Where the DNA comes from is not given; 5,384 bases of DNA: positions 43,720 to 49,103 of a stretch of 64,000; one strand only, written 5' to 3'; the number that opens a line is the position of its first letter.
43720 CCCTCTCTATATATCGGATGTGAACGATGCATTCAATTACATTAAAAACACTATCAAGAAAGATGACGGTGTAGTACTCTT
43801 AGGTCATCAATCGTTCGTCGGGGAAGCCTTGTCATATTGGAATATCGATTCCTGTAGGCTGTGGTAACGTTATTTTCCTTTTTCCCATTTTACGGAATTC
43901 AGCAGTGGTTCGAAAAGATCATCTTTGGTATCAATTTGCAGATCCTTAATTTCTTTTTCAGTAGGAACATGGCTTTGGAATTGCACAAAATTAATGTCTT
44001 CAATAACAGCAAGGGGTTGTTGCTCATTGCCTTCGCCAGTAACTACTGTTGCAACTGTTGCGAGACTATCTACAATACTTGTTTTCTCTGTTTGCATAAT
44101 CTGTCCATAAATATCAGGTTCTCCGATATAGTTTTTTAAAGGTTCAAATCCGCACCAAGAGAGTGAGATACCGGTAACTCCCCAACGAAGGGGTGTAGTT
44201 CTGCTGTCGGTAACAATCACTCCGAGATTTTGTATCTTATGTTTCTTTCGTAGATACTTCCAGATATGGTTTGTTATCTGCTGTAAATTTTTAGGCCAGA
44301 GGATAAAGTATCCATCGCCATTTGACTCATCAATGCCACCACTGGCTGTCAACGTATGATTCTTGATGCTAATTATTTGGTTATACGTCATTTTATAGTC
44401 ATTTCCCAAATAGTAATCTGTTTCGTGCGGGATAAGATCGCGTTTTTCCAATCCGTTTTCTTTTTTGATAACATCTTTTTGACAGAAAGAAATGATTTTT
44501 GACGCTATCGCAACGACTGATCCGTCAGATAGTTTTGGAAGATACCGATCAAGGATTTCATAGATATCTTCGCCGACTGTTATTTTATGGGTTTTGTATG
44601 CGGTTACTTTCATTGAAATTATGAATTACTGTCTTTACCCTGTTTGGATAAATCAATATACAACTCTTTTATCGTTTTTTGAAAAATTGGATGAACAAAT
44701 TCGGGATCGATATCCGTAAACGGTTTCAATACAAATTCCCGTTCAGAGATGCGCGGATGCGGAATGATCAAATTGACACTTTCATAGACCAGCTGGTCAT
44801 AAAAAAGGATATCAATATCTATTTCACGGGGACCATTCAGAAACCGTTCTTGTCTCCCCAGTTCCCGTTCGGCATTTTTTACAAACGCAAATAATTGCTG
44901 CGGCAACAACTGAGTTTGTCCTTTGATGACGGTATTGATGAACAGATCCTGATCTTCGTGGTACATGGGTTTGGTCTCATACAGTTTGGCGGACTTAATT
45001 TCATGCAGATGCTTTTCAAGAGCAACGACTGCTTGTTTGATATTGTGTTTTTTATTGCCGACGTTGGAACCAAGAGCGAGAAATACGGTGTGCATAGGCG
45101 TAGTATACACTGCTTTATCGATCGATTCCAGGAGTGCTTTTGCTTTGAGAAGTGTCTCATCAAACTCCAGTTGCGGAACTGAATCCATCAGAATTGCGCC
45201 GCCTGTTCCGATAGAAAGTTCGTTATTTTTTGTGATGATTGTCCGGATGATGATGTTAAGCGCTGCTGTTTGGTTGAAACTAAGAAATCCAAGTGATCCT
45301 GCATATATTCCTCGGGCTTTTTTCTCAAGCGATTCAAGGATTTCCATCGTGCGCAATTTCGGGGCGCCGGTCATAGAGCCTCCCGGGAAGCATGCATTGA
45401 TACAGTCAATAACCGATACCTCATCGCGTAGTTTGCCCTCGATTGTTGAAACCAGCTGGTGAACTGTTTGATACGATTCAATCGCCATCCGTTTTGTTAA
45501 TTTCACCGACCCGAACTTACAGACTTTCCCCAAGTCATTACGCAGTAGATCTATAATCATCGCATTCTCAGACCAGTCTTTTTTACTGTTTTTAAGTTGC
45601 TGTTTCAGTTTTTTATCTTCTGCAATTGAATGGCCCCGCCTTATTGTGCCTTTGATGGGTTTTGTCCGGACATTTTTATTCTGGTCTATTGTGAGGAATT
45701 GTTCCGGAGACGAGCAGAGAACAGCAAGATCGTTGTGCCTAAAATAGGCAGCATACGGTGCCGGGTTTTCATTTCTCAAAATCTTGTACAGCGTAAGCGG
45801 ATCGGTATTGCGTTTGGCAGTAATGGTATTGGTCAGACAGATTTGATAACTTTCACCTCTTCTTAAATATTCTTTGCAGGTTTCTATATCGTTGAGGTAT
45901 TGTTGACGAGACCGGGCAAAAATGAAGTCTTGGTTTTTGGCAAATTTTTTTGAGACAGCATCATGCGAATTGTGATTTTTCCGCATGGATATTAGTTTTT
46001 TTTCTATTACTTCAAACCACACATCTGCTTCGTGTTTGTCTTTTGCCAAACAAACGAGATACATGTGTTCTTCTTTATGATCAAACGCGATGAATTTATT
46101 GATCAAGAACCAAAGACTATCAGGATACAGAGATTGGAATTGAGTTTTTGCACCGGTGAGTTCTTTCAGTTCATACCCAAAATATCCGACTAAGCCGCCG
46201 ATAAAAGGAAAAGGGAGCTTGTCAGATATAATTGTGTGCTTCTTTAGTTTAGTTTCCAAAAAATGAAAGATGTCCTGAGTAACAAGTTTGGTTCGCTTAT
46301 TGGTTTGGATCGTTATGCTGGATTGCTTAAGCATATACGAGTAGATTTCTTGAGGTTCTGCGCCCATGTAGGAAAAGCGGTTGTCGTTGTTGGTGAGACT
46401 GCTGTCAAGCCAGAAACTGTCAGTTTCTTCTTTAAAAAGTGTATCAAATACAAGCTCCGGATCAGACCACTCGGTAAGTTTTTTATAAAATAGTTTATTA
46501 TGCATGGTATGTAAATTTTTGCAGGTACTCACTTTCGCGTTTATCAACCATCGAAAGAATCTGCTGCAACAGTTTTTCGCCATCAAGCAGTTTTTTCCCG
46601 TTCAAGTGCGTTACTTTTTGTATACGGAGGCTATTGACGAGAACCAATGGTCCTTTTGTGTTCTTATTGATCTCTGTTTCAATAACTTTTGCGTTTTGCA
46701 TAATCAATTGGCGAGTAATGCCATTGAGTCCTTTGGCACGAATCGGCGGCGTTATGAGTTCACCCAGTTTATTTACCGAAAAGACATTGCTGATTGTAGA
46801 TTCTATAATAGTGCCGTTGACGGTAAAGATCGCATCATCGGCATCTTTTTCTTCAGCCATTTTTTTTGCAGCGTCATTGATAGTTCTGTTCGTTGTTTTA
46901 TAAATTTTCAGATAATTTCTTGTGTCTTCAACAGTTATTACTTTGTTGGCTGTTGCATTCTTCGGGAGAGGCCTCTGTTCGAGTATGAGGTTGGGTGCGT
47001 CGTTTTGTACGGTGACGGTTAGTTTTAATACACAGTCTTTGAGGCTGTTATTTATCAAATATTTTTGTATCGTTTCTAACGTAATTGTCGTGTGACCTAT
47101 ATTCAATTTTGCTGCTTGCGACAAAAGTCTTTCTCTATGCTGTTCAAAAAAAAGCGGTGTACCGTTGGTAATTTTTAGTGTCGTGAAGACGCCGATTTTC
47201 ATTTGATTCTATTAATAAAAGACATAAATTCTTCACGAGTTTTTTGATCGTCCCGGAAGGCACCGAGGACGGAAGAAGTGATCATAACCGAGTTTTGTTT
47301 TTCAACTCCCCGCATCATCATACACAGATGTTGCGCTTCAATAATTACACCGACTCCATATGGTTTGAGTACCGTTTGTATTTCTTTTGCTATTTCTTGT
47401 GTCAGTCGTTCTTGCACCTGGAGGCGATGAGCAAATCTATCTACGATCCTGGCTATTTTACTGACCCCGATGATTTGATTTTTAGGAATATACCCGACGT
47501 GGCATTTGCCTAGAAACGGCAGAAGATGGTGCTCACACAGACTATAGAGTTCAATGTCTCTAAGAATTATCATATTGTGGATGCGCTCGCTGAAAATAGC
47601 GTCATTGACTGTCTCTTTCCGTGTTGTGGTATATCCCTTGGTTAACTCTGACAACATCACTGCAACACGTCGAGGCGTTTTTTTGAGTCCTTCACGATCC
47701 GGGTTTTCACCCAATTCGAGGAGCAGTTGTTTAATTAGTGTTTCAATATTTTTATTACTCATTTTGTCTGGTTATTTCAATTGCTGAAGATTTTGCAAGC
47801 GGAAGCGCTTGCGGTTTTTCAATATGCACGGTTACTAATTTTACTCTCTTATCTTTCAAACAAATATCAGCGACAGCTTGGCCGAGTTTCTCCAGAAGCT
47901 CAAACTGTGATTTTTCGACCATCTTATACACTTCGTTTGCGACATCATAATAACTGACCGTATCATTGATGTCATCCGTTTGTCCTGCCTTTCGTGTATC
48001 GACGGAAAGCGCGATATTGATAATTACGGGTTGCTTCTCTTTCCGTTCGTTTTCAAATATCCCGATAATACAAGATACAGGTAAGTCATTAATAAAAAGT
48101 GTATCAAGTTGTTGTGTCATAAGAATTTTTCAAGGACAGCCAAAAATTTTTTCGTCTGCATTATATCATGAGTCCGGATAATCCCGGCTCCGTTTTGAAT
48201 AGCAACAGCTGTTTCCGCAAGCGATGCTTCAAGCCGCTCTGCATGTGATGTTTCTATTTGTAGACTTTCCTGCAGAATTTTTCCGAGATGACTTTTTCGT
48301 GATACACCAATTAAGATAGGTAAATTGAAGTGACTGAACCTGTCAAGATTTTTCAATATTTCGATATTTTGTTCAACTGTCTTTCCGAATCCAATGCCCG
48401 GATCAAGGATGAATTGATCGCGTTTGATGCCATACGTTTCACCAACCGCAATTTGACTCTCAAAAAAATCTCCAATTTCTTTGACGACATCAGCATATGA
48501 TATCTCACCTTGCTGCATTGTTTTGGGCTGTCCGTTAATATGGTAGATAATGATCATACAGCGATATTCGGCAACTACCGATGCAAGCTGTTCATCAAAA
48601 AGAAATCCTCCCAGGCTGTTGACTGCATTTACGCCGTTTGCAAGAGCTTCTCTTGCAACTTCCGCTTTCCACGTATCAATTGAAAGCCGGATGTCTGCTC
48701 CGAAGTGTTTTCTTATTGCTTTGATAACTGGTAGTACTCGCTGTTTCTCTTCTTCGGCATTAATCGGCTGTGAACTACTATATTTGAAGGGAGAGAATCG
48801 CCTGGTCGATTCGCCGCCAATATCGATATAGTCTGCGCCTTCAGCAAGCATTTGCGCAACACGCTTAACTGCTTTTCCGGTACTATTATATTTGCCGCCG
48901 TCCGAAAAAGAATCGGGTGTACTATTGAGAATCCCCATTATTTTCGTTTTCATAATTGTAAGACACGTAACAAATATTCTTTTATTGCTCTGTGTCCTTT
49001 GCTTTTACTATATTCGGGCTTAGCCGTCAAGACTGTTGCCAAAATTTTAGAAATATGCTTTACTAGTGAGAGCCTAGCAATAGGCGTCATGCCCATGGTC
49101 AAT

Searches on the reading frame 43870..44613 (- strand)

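Call 68: search_protein_families(library=pfam, proteins=[window:43870-44613:-], max_evalue=0.00001)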
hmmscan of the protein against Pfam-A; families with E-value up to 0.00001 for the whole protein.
window:43870-44613:- (247 aa): 1 family
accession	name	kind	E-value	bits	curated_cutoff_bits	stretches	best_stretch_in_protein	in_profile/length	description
PF01996.21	F420_ligase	-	6.7e-31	107.9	25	1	7-205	3-217/218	F420-0:Gamma-glutamyl ligase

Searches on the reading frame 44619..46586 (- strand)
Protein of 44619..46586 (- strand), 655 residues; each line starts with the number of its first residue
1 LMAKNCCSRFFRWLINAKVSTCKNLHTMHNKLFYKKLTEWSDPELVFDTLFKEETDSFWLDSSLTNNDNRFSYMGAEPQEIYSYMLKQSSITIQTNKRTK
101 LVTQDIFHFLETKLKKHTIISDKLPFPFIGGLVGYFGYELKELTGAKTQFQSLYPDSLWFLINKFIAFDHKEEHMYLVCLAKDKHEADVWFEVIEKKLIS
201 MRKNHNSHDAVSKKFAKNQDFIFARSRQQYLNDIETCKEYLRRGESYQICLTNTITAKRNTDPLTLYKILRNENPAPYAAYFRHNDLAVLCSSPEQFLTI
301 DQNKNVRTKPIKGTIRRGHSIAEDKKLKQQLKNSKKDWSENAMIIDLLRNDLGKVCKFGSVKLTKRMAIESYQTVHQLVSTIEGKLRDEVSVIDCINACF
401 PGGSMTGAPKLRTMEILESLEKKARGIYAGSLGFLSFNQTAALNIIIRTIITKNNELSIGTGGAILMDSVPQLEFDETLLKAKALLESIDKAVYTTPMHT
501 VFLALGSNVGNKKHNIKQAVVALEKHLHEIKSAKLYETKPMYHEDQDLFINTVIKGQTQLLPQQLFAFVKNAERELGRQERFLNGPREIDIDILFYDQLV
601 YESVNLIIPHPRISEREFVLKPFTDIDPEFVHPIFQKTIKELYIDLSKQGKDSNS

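Call 68: search_protein_families(library=pfam, proteins=[window:44619-46586:-], max_evalue=0.00001)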
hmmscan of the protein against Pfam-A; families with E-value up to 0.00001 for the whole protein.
window:44619-46586:- (655 aa): 3 families
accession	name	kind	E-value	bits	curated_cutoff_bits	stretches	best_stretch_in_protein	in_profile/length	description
PF00425.24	Chorismate_bind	-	3e-88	296.1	27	1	227-481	2-257/257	chorismate binding enzyme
PF01288.25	HPPK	-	4.2e-35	121.1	25.7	1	502-628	1-116/116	7,8-dihydro-6-hydroxymethylpterin-pyrophosphokinase (HPPK)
PF04715.19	Anth_synt_I_N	-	1.8e-23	83.8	23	1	40-177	2-140/140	Anthranilate synthase component I, N terminal region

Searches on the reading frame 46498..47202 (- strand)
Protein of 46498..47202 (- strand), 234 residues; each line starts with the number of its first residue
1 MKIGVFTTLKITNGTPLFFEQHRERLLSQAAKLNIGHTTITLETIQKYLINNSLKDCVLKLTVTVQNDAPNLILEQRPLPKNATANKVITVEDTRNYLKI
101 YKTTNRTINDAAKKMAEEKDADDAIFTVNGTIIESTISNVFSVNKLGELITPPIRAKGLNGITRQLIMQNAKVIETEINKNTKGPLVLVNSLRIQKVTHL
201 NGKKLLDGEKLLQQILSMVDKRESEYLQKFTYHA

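Call 82: search_protein_families(library=pfam, proteins=[window:46498-47202:-], max_evalue=0.00001)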
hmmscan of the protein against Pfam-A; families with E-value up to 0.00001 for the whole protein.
window:46498-47202:- (234 aa): 1 family
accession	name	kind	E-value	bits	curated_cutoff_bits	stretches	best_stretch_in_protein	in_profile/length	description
PF01063.24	Aminotran_4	-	1.2e-29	104.2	28.5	1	4-179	1-198/223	Amino-transferase class IV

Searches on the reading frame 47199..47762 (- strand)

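Call 82: search_protein_families(library=pfam, proteins=[window:47199-47762:-], max_evalue=0.00001)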
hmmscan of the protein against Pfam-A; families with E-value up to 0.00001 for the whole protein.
window:47199-47762:- (187 aa): 1 family
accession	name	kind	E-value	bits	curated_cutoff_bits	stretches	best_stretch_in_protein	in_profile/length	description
PF01227.27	GTP_cyclohydroI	-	6.1e-75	251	27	1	6-183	1-178/179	GTP cyclohydrolase I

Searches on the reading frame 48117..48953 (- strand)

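Call 82: search_protein_families(library=pfam, proteins=[window:48117-48953:-], max_evalue=0.00001)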
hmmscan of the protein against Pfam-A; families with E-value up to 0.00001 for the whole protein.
window:48117-48953:- (278 aa): 1 family
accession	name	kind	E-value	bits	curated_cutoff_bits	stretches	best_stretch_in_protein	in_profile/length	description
PF00809.28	Pterin_bind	-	6.4e-76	255.6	25.5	1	6-262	1-244/244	Pterin binding enzyme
